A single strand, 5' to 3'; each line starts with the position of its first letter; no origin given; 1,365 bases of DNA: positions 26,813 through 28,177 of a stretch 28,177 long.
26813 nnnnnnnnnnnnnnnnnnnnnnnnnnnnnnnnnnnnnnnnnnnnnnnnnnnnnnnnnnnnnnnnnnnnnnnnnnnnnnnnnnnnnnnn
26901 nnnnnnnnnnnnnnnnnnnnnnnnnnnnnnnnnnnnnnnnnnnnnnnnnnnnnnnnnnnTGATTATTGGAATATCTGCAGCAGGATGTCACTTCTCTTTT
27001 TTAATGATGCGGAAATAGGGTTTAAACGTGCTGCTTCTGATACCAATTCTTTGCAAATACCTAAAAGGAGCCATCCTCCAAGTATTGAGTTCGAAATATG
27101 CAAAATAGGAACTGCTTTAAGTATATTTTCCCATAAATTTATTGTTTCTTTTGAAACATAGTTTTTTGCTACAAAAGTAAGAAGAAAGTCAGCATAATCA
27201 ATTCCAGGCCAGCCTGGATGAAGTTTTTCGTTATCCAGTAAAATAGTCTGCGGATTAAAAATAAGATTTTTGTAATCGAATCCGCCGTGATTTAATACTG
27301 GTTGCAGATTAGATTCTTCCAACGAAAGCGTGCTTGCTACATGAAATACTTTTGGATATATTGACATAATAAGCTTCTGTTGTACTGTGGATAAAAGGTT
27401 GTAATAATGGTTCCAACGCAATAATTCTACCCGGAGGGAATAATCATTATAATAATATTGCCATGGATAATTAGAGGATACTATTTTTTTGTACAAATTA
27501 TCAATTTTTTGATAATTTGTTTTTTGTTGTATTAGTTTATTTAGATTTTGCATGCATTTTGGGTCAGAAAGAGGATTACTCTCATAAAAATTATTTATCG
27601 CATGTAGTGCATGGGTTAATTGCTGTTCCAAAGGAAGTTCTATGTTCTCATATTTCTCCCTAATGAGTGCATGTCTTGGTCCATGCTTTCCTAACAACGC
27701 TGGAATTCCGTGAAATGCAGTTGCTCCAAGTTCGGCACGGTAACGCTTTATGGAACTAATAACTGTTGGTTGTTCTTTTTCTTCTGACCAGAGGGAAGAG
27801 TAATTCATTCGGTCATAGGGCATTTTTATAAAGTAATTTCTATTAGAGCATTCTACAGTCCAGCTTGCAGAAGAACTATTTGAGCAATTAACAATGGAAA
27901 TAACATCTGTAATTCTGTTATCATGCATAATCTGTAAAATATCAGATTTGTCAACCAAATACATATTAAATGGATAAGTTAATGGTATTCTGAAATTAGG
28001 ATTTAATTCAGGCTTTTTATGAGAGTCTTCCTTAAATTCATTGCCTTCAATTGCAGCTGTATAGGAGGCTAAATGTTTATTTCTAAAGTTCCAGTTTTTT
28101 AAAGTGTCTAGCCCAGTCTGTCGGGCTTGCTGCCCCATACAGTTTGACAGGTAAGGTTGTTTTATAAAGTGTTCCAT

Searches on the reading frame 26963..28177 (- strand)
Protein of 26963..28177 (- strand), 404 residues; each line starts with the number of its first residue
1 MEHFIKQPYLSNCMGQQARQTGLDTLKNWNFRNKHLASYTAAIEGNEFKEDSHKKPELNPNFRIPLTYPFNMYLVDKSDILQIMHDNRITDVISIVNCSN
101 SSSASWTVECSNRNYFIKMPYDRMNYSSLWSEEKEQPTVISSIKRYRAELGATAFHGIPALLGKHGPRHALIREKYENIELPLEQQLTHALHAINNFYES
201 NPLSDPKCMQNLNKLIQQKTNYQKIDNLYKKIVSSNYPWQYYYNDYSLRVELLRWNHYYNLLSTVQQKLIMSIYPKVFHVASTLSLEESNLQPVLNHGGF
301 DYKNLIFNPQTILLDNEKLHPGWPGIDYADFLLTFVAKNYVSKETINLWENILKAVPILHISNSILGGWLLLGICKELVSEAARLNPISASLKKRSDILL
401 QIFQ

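Call 10: search_protein_families(library=pfam, proteins=[window:26963-28177:-], max_evalue=0.001)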
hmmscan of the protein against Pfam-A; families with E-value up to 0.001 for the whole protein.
window:26963-28177:- (404 aa): 0 families

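Call 78: find_homologous_proteins(query=window:26966-28177:-)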
Query window:26966-28177:- (404 aa): 10 proteins with E <= 0.001 among 4244 candidates.
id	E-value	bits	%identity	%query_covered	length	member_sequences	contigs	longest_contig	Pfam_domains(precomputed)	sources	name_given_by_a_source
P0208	7.2e-240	814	88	100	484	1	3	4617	PF00534.27,PF13692.13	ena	-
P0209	9.3e-158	544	83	71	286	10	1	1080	-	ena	-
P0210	1.7e-112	395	79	55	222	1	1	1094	-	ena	-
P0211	4.0e-102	360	44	100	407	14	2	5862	-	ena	-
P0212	5.8e-87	311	51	73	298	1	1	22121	-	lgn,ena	-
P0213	4.3e-86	308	47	79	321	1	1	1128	-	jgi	jgi:hypothetical protein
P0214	1.9e-83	299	44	82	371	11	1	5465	-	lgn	-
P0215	9.2e-72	260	43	72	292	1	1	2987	-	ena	-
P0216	6.8e-63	231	89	29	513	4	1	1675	PF00534.27,PF13579.13,PF13439.13,PF13692.13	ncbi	-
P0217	3.6e-55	206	47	54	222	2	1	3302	-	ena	-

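Call 88: predict_structure(alignment_id=A4)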
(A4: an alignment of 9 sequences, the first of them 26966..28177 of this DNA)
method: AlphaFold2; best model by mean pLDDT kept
length: 404 residues; sequences in the alignment: 9
mean_pLDDT: 72.2   pTM: 0.75
mean pLDDT of the five models: 72.2, 69.5, 68.7, 66.3, 65.8
residues with pLDDT >= 90: 79; 70-90: 189; 50-70: 56; < 50: 80
segments of 3 or more residues with pLDDT < 50: 1-73, 100-103, 311-313
pLDDT, mean of each block of 10 residues (from residue 1): 27 33 39 34 30 27 28 61 85 78 69 82 62 65 78 79 70 72 87 90 82 81 84 77 75 90 89 96 92 80 63 62 88 86 92 90 94 90 77 93 94
secondary structure, 60 per line:
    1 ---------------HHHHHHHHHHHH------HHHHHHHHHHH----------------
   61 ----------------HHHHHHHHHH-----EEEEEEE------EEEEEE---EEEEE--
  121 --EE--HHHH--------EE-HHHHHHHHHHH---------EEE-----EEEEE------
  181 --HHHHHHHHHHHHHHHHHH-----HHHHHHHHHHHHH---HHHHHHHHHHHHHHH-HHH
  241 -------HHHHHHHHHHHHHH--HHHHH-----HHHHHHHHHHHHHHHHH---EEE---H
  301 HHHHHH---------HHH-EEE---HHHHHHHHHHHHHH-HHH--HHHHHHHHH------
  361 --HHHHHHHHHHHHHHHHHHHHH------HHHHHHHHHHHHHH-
elements in order: H16-27 H34-44 H77-86 E92-98 E105-110 E114-118 H127-130 H142-152 E162-164 E170-174 H183-200 H206-218 H222-236 H248-261 H264-268 H274-290 E294-296 H300-306 E320-322 H326-339 H346-354 H363-383 H390-403

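Call 91: fold_search(model_id=the predicted structure, library=pdb)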
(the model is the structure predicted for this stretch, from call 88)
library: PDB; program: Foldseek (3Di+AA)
matches with E <= 10: 394; with E <= 0.001: 5
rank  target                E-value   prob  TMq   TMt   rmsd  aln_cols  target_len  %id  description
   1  2q83_B                1.4e-04  1.00  0.36  0.42  13.0       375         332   11  Crystal structure of ytaA (2635576) from Bacillus subtilis at 2.50 A resolution (released 2007-06-26)
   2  3i1a_A                4.7e-04  1.00  0.32  0.38  13.2       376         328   12  Crystal Structure of apo Spectinomycin Phosphotransferase, APH(9)-Ia (released 2010-01-19)
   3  2qg7_A                5.2e-04  1.00  0.40  0.42   9.8       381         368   14  Plasmodium vivax ethanolamine kinase Pv091845 (released 2007-07-24)
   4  3i0q                  6.5e-04  1.00  0.35  0.43  12.5       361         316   12  Crystal Structure of the AMP-bound complex of Spectinomycin Phosphotransferase, APH(9)-Ia (released 2010-01-19)
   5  6ef6                  9.9e-04  1.00  0.37  0.44   9.4       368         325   11  Structure of the microcompartment-associated aminopropanol kinase (released 2018-10-17)
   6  3i0o                  2.3e-03  1.00  0.33  0.38  13.2       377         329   11  Crystal Structure of Spectinomycin Phosphotransferase, APH(9)-Ia, in complex with ADP and Spectinomcyin (released 2010-01-19)
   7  3dxp                  2.9e-03  1.00  0.40  0.47  12.3       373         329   12  Crystal structure of a putative aminoglycoside phosphotransferase (reut_a1007) from ralstonia eutropha jmp134 at 2.32 A  (released 2008-08-12)
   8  4r77_A                3.6e-03  1.00  0.33  0.42  11.9       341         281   12  Crystal structure of choline kinase LicA from Streptococcus pneumoniae (released 2015-08-12)
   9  4r7b_B                4.8e-03  1.00  0.38  0.49   9.0       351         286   12  Crystal structure of pneumococcal LicA in complex with choline (released 2015-08-12)
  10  1j7l_A                5.0e-03  1.00  0.31  0.43  12.1       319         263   12  Crystal Structure of 3',5"-Aminoglycoside Phosphotransferase Type IIIa ADP Complex (released 2001-08-08)
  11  2qg7_E                8.3e-03  1.00  0.39  0.42   9.6       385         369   13  Plasmodium vivax ethanolamine kinase Pv091845 (released 2007-07-24)
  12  7s3l                  1.1e-02  1.00  0.39  0.57   7.3       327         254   12  Structure of Bacillus subtilis CcrZ (previously called YtmP) (released 2022-05-11)
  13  1zyl                  1.1e-02  1.00  0.39  0.46  10.5       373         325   10  Crystal Structure of Hypothetical Protein YihE from Escherichia coli (released 2006-09-19)
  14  3uzr                  1.1e-02  0.98  0.33  0.41   9.6       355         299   15  Crystal structure of aminoglycoside phosphotransferase APH(2'')-Ib, apo form (released 2011-12-21)
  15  4ocu                  1.3e-02  0.84  0.24  0.27  13.6       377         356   11  N-acetylhexosamine 1-phosphate kinase_ATCC15697 in complex with GlcNAc (released 2014-05-14)
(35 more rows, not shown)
